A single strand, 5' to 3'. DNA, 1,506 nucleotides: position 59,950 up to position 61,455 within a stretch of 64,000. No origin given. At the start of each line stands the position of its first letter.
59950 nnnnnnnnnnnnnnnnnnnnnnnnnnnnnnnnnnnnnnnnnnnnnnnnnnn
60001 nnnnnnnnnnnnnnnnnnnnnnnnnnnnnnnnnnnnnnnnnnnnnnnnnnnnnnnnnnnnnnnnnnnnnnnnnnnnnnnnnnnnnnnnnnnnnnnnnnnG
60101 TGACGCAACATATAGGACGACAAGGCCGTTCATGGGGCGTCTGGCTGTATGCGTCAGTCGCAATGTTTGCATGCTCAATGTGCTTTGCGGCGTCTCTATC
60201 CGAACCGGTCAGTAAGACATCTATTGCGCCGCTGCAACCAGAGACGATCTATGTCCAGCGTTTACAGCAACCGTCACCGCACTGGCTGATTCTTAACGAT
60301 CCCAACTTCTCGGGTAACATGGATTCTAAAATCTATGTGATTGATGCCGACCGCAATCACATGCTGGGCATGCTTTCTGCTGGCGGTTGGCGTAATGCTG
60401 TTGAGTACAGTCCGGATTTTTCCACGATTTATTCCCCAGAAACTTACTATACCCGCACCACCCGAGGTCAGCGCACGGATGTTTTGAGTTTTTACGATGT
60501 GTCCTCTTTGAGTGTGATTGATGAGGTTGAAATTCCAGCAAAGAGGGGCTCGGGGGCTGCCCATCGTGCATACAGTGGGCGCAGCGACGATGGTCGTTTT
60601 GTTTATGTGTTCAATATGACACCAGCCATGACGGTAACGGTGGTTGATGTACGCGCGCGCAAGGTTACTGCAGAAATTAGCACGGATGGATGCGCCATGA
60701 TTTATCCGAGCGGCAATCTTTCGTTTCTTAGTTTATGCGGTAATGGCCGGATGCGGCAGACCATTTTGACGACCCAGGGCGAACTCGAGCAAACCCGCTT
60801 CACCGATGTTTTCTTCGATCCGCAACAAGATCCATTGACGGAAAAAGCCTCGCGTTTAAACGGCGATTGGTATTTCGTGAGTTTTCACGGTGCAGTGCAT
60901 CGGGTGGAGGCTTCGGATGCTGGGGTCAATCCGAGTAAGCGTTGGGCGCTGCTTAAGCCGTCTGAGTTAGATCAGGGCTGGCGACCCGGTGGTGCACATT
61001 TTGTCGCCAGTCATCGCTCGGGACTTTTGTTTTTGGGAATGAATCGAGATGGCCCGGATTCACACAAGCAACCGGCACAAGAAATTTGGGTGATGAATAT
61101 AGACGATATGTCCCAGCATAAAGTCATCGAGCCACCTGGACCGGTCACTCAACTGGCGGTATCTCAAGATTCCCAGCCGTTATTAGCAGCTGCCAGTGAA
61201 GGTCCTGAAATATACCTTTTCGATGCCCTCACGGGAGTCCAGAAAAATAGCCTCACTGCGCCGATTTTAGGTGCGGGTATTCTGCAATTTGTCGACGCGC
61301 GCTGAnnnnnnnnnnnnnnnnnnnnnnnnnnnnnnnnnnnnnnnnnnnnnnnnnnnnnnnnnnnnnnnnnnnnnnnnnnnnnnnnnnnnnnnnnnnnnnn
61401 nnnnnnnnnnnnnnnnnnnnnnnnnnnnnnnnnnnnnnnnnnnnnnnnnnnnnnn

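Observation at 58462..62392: Ferredoxin + CYP153 P450 apparently co-operonic with a periplasmic TTQ amine dehydrogenase (mauB-mauD-mauA homologues)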

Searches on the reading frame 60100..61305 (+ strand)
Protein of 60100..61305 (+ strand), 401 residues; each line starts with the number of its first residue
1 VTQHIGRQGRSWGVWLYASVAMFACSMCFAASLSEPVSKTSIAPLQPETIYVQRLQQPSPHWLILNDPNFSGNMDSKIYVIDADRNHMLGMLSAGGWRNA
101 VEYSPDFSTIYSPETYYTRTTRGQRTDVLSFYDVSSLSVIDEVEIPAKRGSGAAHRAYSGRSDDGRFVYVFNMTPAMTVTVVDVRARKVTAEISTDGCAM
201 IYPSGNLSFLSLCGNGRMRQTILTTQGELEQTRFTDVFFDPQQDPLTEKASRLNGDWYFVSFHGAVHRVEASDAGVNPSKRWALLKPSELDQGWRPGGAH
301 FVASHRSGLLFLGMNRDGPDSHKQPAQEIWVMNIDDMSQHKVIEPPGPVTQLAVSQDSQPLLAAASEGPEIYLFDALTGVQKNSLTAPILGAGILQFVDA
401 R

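Call 5: search_protein_families(library=pfam, proteins=[window:60100-61305:+])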
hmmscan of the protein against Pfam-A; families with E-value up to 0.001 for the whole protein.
window:60100-61305:+ (401 aa): 1 family
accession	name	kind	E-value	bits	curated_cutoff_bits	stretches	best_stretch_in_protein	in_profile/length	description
PF06433.17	Me-amine-dh_H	-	1.2e-35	123.5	21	1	66-384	8-328/343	Methylamine dehydrogenase heavy chain (MADH)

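Call 6: search_protein_families(library=ncbifam, proteins=[window:60100-61305:+])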
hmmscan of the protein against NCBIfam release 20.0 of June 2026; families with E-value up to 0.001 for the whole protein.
window:60100-61305:+ (401 aa): 2 families
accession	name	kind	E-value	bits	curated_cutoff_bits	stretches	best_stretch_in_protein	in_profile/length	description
TIGR02658.1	TTQ_MADH_Hv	equivalog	9.7e-39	133.2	454.45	1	64-385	23-344/358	methylamine dehydrogenase (amicyanin) large subunit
TIGR02276.1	beta_rpt_yvtn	repeat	0.00024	21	27.85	0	164-195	2-32/42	beta-propeller repeat protein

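Call 16: find_homologous_proteins(query=window:60100-61305:+, max_evalue=0.00001)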
Query window:60100-61305:+ (401 aa): 92 proteins with E <= 0.00001 among 6861 candidates.
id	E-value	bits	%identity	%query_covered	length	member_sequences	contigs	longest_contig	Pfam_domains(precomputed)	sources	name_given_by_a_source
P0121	1.2e-268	909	99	100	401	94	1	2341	PF06433.18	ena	-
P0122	8.8e-240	814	93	95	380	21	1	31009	PF06433.18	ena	-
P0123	1.3e-235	800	91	95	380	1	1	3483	PF06433.18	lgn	-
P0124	5.0e-223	758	82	100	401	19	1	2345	PF06433.18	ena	-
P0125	3.2e-222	756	81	100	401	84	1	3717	PF06433.18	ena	-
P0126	1.7e-221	753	82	100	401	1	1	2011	PF06433.18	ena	-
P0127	2.3e-221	753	81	100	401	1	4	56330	PF06433.18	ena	-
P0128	3.1e-221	753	81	100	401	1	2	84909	PF06433.18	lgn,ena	-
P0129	3.4e-221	752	81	100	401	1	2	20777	PF06433.18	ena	-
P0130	5.6e-221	752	81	100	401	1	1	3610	PF06433.18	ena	-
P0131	6.3e-221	751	81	100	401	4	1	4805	PF06433.18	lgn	-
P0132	8.0e-221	751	82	98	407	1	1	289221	PF06433.18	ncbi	ncbi:MAG: amine dehydrogenase large subunit [Candidatus Azotimanducaceae bacterium]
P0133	8.1e-221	751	81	100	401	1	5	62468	PF06433.18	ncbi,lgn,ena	ncbi:MAG: amine dehydrogenase large subunit [Candidatus Azotimanducaceae bacterium]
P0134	8.4e-221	751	81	100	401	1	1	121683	PF06433.18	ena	-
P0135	1.1e-220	751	81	100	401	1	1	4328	PF06433.18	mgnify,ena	mgnify:FL=1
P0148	1.7e-186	638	76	89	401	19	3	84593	PF06433.18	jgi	jgi:methylamine dehydrogenase heavy chain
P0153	1.9e-132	460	57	88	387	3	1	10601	PF06433.18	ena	-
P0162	9.0e-129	448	54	89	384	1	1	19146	PF06433.18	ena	-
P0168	6.3e-125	435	53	89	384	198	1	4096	PF06433.18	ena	-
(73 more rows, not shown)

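Call 17: find_encoding_contigs(protein=P0132, flank=9000, max_places=2)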
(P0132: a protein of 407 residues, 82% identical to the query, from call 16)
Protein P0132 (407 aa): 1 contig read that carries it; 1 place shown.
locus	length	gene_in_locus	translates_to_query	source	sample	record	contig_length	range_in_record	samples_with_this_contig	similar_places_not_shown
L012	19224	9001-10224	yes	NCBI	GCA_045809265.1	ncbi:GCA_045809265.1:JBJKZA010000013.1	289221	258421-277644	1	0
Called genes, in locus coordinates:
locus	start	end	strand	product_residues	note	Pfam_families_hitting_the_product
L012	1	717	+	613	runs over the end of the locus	PF14691:Fer4_20, PF00070:Pyr_redox (faint), PF07992:Pyr_redox_2, PF13738:Pyr_redox_3 (weak), PF12838:Fer4_7, PF00037:Fer4 (weak)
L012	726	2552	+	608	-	PF01558:POR, PF01855:POR_N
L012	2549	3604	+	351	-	PF02775:TPP_enzyme_C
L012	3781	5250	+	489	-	PF00044:Gp_dh_N, PF02800:Gp_dh_C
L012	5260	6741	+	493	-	PF00749:tRNA-synt_1c, PF19269:Anticodon_2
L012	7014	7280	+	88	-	PF01329:Pterin_4a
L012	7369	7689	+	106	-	PF00111:Fer2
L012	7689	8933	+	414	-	PF00067:p450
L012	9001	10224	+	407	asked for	PF06433:Me-amine-dh_H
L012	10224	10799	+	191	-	-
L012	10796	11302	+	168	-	PF02975:Me-amine-dh_L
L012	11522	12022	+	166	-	PF00160:Pro_isomerase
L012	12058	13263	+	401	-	PF02515:CoA_transf_3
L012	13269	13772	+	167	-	PF07291:MauE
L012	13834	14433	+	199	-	-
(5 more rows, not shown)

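Call 18: find_encoding_contigs(protein=P0148, flank=9000, max_places=2)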
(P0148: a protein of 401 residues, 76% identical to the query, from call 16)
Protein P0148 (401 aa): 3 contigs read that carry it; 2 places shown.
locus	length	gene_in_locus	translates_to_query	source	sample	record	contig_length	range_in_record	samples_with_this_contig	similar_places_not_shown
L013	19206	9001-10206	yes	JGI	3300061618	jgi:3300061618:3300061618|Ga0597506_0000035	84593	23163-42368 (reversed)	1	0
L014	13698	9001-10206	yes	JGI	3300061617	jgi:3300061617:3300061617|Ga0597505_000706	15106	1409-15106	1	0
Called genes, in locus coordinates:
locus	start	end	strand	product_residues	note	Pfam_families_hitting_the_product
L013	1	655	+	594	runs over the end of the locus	PF14691:Fer4_20, PF00070:Pyr_redox (faint), PF07992:Pyr_redox_2, PF13738:Pyr_redox_3 (weak), PF12838:Fer4_7, PF00037:Fer4 (weak)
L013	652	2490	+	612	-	PF01558:POR, PF01855:POR_N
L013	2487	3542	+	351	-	PF02775:TPP_enzyme_C, PF12367:PFO_beta_C (faint)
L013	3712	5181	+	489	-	PF00044:Gp_dh_N, PF02800:Gp_dh_C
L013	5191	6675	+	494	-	PF00749:tRNA-synt_1c, PF19269:Anticodon_2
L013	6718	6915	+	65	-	-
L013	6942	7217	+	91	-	PF01329:Pterin_4a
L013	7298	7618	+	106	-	PF00111:Fer2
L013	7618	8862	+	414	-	PF00067:p450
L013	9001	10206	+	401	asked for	PF06433:Me-amine-dh_H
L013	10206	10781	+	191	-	-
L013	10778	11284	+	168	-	PF02975:Me-amine-dh_L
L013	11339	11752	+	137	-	PF08570:DUF1761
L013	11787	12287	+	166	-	PF00160:Pro_isomerase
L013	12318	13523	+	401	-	PF02515:CoA_transf_3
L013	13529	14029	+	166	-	PF07291:MauE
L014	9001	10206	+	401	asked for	PF06433:Me-amine-dh_H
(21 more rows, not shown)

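Call 19: find_encoding_contigs(protein=P0162, flank=9000, max_places=2)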
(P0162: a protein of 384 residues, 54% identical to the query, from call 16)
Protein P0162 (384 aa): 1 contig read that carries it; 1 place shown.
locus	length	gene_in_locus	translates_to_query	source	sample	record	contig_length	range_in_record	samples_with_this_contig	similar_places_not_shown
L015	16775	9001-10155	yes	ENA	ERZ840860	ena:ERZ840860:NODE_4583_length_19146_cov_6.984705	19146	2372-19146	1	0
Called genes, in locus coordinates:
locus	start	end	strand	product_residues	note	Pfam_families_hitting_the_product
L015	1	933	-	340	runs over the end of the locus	PF10972:CsiV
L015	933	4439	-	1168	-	PF17757:UvrB_inter, PF21132:MFD_D3, PF02559:CarD_TRCF_RID, PF00270:DEAD, PF04851:ResIII, PF00271:Helicase_C, PF03461:TRCF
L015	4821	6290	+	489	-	PF00044:Gp_dh_N, PF02800:Gp_dh_C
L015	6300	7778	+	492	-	PF00749:tRNA-synt_1c, PF19269:Anticodon_2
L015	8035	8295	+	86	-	PF01329:Pterin_4a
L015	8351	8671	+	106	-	PF00111:Fer2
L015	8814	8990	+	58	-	-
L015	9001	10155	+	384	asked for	PF06433:Me-amine-dh_H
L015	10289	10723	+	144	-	-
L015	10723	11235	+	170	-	PF02975:Me-amine-dh_L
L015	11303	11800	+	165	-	PF00160:Pro_isomerase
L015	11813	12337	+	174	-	PF07291:MauE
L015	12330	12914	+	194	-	PF13098:Thioredoxin_2 (faint), PF13905:Thioredoxin_8 (weak)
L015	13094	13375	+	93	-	-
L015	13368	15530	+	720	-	PF07992:Pyr_redox_2, PF00586:AIRS, PF02769:AIRS_C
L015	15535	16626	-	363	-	PF00561:Abhydrolase_1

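Call 24: find_related_loci(query=A2, collection=genome_contigs, flank=10000)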
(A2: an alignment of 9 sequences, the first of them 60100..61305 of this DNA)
Query A2 (401 aa) in genome_contigs; peptide patterns used: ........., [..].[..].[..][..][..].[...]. (x = any residue, [..] = any of these).
62 stretches matched a pattern; 28 encode a relative of the query (tblastn E <= 1e-3); 28 distinct loci.
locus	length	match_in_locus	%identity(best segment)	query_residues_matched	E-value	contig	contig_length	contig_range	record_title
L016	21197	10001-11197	91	3-401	0e+0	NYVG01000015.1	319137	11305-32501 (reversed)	MAG: Gammaproteobacteria bacterium isolate CPC316 18359, whole genome shotgun sequence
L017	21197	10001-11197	89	3-401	0e+0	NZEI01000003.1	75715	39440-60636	MAG: Gammaproteobacteria bacterium isolate ARS1012 262, whole genome shotgun sequence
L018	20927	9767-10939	79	11-401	0e+0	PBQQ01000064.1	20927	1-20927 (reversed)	MAG: Gammaproteobacteria bacterium isolate NP980 16410, whole genome shotgun sequence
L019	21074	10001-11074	76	44-401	0e+0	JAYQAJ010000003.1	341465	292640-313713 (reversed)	MAG: Gammaproteobacteria bacterium isolate 139585_S186_rosella_bins.tsv.064 NODE_4_length_341465_cov_6.889274, whole gen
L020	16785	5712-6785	75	44-401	0e+0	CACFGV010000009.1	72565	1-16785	K189A clade bacterium isolate AG-908-B16 genome assembly, contig: AG-908-B16_NODE_9, whole genome shotgun sequence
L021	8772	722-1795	74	44-401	0e+0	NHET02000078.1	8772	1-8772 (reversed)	MAG: Gammaproteobacteria bacterium TMED92 NHET01000148.1, whole genome shotgun sequence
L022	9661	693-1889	77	3-401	0e+0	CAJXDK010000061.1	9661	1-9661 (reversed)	MAG TPA_asm: uncultured Gammaproteobacteria bacterium isolate ERR599077_bin.85_MetaBAT_v2.12.1_MAG genome assembly, cont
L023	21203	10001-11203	81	1-401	0e+0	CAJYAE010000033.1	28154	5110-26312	MAG TPA_asm: uncultured Gammaproteobacteria bacterium isolate ERR2098389_bin.52_MetaBAT_v2.12.1_MAG genome assembly, con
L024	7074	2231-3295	55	45-399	1e-137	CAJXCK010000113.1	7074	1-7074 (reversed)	MAG TPA_asm: uncultured Gammaproteobacteria bacterium isolate ERR599092_bin.1_MetaBAT_v2.12.1_MAG genome assembly, conti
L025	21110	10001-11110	46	18-397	3e-112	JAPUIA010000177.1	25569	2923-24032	MAG: Gammaproteobacteria bacterium isolate KW1-S08_198 KW1-S08_198_cg177, whole genome shotgun sequence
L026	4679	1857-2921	48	36-388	1e-110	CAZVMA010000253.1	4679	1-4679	MAG TPA_asm: uncultured Pseudomonadales bacterium isolate SRP193358_co1_747 genome assembly, contig: NODE_59509_length_4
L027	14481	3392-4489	49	26-388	1e-109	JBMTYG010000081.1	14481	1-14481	MAG: Pseudomonadales bacterium isolate LKB_V7_S19_100percent_par_LKB_V7_S19_metabat.128 NODE_2996_length_14481_cov_4.931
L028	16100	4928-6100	45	9-400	2e-109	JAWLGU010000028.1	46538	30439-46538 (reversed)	MAG: Pseudomonadales bacterium isolate 30dZY2.bin.131 NODE_1117_length_46538_cov_77.612395, whole genome shotgun sequenc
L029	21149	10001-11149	45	7-400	1e-105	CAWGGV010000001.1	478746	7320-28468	MAG: uncultured Gammaproteobacteria bacterium isolate MFD01721.bin.1.242 genome assembly, contig: contig_26268, whole ge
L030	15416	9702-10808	45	22-388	6e-104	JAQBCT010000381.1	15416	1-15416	MAG: Gammaproteobacteria bacterium isolate MAG_354_bin-09 354_bin-09_ctg-381, whole genome shotgun sequence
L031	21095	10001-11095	40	20-385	8e-85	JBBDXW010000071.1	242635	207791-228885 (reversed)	MAG: Woeseia sp. isolate LejiaD_61_26 Lejia_D_77_length_242635_cov_16, whole genome shotgun sequence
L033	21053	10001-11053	41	27-379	4e-80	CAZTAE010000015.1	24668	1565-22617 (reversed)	MAG TPA_asm: uncultured Woeseiaceae bacterium isolate SRP284430_co1_22 genome assembly, contig: NODE_1080_length_24668_c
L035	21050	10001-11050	39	39-385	2e-79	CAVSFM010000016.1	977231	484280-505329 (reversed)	MAG: uncultured proteobacterium isolate MFD01872.bin.1.212 genome assembly, contig: contig_70614, whole genome shotgun s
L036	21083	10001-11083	39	19-379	3e-78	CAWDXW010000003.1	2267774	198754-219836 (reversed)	MAG: uncultured proteobacterium isolate MFD05705.bin.2.10 genome assembly, contig: contig_37519, whole genome shotgun se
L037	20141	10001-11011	40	43-379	4e-78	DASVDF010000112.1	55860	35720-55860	MAG TPA_asm: Woeseiaceae bacterium isolate SMAG_U2026 k141_1053157, whole genome shotgun sequence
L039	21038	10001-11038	39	43-385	7e-77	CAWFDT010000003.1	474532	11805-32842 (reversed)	MAG: uncultured proteobacterium isolate MFD05521.bin.1.250 genome assembly, contig: contig_110535, whole genome shotgun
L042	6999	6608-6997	45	44-173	2e-31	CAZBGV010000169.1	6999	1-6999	MAG TPA_asm: uncultured Woeseiaceae bacterium isolate SRP263527_co2_88 genome assembly, contig: NODE_10486_length_6999_c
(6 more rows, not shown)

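Call 29: search_protein_families(library=pfam, proteins=[L029:12757-13260:+, L037:4182-5690:-, L036:12125-13111:+, L042:5112-6467:+, L031:8619-9839:-, L039:5669-7729:+, L037:14404-16683:+, L035:8699-9580:+, L031:7128-7994:+, L033:4882-5793:+], max_evalue=0.001)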
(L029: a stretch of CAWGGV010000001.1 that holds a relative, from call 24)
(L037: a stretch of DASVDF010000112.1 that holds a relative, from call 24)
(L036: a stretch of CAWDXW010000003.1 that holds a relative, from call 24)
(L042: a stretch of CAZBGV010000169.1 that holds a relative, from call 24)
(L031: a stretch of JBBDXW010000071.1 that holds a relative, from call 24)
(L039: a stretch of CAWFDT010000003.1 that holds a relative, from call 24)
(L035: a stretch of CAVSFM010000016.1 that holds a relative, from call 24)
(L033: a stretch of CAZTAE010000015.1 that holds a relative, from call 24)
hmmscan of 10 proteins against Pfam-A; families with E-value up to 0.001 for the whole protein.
L029:12757-13260:+ (167 aa): 1 family
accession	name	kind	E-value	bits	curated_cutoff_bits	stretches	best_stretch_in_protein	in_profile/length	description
PF00034.26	Cytochrom_C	-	1.3e-06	30.1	21.3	0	52-78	8-34/90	Cytochrome c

L037:4182-5690:- (502 aa): 2 families
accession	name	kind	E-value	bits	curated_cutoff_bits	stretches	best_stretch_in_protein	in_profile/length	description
PF00171.27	Aldedh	-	1.6e-170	568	23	1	37-487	6-461/461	Aldehyde dehydrogenase family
PF07368.16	DUF1487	-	0.00076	19.5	23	0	274-329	8-61/215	Protein of unknown function (DUF1487)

L036:12125-13111:+ (328 aa): 3 families
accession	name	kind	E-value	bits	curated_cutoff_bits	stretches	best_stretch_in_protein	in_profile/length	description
PF14525.12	AraC_binding_2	-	1.3e-20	74.2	27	1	20-195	2-172/173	AraC-binding-like domain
PF12833.13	HTH_18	-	2.3e-17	63.5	33.6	1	232-311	2-79/80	Helix-turn-helix domain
PF00165.29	HTH_AraC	-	4.1e-13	49.5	26.6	1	278-310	10-41/42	Bacterial regulatory helix-turn-helix proteins, AraC family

L042:5112-6467:+ (451 aa): 2 families
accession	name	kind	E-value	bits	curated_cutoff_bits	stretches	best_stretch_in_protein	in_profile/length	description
PF14535.12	AMP-binding_C_2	-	4.6e-25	88.1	25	1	356-449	1-96/96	AMP-binding enzyme C-terminal domain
PF00501.34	AMP-binding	-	5.8e-18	65.3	29.9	1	105-310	161-375/384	AMP-binding enzyme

L031:8619-9839:- (406 aa): 1 family
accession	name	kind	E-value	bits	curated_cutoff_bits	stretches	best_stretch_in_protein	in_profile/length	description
PF00067.27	p450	-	3.9e-34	118.7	22.8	1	188-377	208-432/462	Cytochrome P450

L039:5669-7729:+ (686 aa): 3 families
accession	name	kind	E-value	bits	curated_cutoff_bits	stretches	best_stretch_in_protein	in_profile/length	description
PF05378.19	Hydant_A_N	-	2e-34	119.3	25.2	1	17-182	1-175/176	Hydantoinase/oxoprolinase N-terminal region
PF01968.24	Hydantoinase_A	-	5.8e-30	105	22.9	1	202-344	1-145/291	Hydantoinase/oxoprolinase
PF13941.12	MutL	-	6.7e-06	25.6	27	0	20-72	4-56/450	MutL protein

L037:14404-16683:+ (759 aa): 2 families
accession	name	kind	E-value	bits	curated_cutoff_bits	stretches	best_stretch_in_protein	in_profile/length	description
PF00593.30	TonB_dep_Rec_b-barrel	-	1e-36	128.2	27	1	298-721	38-436/436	TonB dependent receptor-like, beta-barrel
PF07715.20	Plug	-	2.3e-16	60.7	23.9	1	44-152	2-106/107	TonB-dependent Receptor Plug Domain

L035:8699-9580:+ (293 aa): 1 family
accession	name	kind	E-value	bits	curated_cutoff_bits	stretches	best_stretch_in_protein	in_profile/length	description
PF01553.26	Acyltransferase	-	4.5e-14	52.8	23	1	100-213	8-131/132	Acyltransferase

L031:7128-7994:+ (288 aa): 1 family
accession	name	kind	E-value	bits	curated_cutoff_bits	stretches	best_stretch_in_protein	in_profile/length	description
PF01557.24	FAA_hydrolase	-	1.3e-69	234.5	23.9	1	74-281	1-213/214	Fumarylacetoacetate (FAA) hydrolase C-terminal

L033:4882-5793:+ (303 aa): 1 family
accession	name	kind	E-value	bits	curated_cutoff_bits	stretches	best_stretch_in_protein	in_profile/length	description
PF00701.28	DHDPS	-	2.4e-70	237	22.1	1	7-292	2-287/289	Dihydrodipicolinate synthetase family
